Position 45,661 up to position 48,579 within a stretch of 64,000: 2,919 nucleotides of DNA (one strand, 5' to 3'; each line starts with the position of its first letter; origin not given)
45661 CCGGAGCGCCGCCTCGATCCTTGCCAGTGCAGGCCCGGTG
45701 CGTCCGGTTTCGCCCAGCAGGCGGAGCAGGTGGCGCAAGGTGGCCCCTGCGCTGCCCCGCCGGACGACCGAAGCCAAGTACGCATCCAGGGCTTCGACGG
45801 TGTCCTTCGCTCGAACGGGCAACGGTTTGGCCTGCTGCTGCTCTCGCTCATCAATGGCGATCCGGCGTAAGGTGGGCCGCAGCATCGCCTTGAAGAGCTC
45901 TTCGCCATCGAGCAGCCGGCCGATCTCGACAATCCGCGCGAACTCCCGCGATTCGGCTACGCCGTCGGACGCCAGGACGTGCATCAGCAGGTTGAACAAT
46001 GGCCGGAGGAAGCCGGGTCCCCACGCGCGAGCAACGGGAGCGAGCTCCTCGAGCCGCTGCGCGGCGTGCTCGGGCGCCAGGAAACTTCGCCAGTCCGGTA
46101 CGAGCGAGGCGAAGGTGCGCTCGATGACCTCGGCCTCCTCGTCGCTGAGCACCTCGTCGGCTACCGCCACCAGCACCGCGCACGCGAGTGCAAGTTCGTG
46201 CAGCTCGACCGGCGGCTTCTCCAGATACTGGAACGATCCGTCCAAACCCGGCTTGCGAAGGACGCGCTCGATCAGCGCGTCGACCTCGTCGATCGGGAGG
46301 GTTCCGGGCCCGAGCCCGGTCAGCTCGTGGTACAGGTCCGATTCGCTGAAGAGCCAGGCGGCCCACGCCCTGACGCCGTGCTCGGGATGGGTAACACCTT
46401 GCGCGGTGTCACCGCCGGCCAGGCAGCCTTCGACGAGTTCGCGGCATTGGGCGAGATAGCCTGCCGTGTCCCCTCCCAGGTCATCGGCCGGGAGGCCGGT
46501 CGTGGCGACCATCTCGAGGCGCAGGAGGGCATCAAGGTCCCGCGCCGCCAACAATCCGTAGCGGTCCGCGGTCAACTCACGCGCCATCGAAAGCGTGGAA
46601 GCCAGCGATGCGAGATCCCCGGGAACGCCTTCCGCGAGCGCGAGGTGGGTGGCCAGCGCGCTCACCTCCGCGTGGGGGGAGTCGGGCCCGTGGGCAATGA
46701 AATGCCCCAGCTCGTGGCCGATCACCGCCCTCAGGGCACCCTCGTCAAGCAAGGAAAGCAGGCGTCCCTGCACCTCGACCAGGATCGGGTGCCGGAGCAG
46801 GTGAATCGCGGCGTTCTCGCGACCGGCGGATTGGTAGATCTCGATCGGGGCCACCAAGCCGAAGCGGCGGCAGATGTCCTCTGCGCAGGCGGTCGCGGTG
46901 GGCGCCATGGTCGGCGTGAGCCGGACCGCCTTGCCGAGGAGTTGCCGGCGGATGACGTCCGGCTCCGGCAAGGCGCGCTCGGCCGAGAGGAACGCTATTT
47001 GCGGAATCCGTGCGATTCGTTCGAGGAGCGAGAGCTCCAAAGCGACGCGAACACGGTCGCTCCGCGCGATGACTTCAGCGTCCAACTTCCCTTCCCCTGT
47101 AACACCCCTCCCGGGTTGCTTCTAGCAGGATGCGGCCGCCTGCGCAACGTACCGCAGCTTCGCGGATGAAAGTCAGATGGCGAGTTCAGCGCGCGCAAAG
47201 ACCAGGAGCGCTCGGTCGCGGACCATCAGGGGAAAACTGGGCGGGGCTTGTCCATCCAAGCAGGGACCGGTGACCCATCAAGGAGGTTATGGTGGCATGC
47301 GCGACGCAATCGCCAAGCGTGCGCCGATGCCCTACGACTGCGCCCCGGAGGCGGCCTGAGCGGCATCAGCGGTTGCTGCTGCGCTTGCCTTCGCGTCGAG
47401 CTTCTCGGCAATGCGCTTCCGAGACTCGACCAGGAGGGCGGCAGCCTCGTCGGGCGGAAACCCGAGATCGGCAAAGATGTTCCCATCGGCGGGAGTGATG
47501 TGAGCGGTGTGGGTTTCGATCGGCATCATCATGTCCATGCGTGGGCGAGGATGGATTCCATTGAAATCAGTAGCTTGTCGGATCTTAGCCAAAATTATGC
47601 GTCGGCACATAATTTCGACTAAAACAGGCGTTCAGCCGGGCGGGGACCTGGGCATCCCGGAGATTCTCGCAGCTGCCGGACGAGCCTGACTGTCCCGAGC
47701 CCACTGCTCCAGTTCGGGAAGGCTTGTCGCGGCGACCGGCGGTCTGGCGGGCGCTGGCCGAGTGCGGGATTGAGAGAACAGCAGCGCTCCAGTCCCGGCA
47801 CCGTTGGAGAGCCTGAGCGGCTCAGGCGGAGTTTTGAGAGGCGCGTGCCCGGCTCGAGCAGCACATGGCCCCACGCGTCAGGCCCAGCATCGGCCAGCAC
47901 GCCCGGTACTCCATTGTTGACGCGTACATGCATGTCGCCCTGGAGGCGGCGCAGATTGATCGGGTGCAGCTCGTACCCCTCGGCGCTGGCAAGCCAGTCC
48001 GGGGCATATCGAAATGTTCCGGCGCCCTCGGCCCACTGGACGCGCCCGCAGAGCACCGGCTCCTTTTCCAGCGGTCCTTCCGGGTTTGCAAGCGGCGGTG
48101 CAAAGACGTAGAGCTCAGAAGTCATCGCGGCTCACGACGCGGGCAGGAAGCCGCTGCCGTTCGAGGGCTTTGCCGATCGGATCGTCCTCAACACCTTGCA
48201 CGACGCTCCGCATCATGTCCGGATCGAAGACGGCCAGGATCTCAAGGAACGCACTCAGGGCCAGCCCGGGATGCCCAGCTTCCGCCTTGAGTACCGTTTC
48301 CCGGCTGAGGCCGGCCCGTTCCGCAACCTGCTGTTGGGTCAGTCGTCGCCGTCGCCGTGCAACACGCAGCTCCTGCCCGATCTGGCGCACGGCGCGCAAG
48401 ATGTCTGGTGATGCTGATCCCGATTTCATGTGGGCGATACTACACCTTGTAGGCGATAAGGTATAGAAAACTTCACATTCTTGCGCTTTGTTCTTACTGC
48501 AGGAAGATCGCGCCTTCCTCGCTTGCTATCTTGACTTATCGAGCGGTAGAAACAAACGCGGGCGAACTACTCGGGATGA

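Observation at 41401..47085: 1894-aa single-ORF helicase-nuclease with an N-terminal M48-like peptidase and TerB-like modules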

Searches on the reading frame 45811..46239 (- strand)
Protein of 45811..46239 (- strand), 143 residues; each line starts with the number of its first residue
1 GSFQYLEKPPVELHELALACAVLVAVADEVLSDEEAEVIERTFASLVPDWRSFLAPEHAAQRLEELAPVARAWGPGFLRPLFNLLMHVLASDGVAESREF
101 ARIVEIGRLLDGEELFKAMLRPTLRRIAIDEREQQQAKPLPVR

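Call 48: search_solved_structures(query=A2, max_evalue=10, show_alignments=2)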
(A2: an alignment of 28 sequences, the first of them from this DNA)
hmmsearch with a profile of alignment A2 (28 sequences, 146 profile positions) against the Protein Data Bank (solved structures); distinct sequences matched with E-value up to 10: 3.
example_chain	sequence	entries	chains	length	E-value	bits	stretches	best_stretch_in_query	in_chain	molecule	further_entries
2h5n_A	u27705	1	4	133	0.038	17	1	26-104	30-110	Hypothetical protein PG_1108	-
2jxu_A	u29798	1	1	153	0.09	15.8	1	8-42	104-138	TerB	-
2ou3_A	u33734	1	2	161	0.26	14.3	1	25-115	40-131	Tellurite resistance protein of COG3793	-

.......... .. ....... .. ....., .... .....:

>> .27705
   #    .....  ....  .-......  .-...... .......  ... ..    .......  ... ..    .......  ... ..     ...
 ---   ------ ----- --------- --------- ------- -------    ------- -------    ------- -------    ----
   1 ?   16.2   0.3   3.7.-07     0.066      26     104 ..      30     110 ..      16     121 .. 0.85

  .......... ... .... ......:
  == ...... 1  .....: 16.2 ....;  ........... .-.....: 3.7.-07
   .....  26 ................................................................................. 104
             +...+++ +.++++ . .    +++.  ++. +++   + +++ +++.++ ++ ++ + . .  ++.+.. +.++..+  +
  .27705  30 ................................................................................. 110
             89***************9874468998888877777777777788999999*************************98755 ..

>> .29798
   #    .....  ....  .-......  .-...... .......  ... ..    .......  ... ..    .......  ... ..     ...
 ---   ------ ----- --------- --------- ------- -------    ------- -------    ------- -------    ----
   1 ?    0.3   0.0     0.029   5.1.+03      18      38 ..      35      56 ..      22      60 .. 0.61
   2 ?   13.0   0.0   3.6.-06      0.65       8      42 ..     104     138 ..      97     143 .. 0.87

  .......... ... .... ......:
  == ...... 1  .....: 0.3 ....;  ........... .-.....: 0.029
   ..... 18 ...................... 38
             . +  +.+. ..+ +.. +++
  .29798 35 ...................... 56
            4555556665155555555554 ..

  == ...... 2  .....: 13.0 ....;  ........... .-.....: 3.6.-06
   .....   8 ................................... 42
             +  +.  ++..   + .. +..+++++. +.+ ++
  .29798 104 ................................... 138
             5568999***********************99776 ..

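Call 49: search_protein_families(library=pfam, alignment_id=A2, max_evalue=1)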
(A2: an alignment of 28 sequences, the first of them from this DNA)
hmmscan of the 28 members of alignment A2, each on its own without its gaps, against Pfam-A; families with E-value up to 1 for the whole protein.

A. member 1, seq(143 aa): 1 family
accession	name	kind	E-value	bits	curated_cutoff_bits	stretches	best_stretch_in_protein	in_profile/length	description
PF05099.18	TerB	-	0.004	17.9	24.4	1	20-43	80-103/118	Tellurite resistance protein TerB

B. families by the number of members that match (of 28 scanned): 10 families
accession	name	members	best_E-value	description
PF05099.18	TerB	28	9.3e-11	Tellurite resistance protein TerB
PF04391.17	DUF533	13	0.002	Protein of unknown function (DUF533)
PF13490.11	zf-HC2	4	0.087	Putative zinc-finger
PF19876.4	DUF6349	2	0.00045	Family of unknown function (DUF6349)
PF14246.11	TetR_C_7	2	0.019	AefR-like transcriptional repressor, C-terminal domain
PF11007.13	CotJA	2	0.071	Spore coat associated protein JA (CotJA)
PF04965.19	GPW_gp25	1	0.11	Baseplate wedge protein gp25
PF23852.1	DUF7215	1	0.13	Family of unknown function (DUF7215)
PF09039.17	HTH_Tnp_Mu_2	1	0.14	Mu DNA binding, I gamma subdomain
PF19673.4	DUF6176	1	0.14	Family of unknown function (DUF6176)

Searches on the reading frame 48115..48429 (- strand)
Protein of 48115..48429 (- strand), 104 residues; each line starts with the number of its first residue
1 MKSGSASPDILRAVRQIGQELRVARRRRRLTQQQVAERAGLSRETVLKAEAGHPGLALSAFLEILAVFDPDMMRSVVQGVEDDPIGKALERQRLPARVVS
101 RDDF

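Call 43: search_protein_families(library=padloc, proteins=[window:48115-48429:-], max_evalue=0.00001)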
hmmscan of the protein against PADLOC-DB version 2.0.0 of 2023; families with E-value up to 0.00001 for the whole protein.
window:48115-48429:- (104 aa): 1 family
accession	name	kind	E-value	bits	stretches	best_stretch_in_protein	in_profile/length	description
PDLC03946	RmrA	-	2.7e-06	24.3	1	20-53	6-39/357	-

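Call 62: search_protein_families(library=pfam, proteins=[window:48115-48429:-], max_evalue=0.001)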
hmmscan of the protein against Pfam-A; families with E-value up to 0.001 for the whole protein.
window:48115-48429:- (104 aa): 3 families
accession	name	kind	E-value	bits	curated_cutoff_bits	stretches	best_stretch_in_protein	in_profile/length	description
PF13560.12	HTH_31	-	2.5e-09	37.8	27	1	16-65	1-51/64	Helix-turn-helix domain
PF01381.28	HTH_3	-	2.6e-06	27.8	23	1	21-68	1-48/55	Helix-turn-helix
PF04545.22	Sigma70_r4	-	0.00048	20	24.1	0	25-46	16-37/50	Sigma-70, region 4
